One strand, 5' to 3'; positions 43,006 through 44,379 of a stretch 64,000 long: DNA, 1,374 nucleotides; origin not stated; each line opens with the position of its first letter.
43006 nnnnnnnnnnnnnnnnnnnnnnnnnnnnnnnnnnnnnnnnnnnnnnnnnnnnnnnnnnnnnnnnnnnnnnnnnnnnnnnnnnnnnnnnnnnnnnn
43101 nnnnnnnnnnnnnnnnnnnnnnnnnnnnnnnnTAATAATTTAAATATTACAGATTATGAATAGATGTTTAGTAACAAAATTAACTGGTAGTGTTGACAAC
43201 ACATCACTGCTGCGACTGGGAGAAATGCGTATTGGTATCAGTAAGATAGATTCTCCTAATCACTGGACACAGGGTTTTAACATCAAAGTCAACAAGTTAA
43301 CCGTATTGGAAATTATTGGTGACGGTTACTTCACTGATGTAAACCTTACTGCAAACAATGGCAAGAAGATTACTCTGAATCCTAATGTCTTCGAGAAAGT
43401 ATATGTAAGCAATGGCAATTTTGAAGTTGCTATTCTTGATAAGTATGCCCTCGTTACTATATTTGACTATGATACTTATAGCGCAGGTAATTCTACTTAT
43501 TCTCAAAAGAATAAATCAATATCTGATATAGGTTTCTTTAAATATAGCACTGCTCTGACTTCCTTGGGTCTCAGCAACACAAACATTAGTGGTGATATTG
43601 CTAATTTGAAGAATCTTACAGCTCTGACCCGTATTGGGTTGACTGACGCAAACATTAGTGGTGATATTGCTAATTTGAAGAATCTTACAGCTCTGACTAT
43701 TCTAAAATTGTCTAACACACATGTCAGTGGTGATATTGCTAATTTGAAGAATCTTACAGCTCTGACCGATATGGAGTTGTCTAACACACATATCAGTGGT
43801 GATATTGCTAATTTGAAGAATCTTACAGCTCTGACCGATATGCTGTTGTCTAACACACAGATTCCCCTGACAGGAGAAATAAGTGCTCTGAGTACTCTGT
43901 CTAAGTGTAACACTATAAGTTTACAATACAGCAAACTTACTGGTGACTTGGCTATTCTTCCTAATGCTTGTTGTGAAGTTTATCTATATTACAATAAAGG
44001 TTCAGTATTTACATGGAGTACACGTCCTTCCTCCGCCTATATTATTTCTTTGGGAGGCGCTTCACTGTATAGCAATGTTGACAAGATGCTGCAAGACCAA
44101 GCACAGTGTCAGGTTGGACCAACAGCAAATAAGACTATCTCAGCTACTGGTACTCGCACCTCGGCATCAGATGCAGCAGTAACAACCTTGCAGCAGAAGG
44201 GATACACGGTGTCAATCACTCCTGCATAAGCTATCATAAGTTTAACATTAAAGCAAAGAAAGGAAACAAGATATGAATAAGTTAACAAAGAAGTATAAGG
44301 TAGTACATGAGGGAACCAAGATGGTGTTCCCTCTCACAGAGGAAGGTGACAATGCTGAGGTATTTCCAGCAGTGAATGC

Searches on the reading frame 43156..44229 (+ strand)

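Call 33: search_protein_families(library=pfam, proteins=[window:43156-44229:+], max_evalue=0.001)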
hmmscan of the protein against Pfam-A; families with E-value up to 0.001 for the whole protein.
window:43156-44229:+ (357 aa): 3 families
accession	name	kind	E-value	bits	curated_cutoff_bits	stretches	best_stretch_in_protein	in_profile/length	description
PF12799.13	LRR_4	-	2.8e-07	31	27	1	133-176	2-44/44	Leucine Rich repeats (2 copies)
PF23598.1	LRR_14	-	5.2e-06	25.9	40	1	133-233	48-151/353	Leucine-rich repeat region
PF19622.4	DUF6127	-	2e-05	25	27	0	156-177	18-39/63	Family of unknown function (DUF6127)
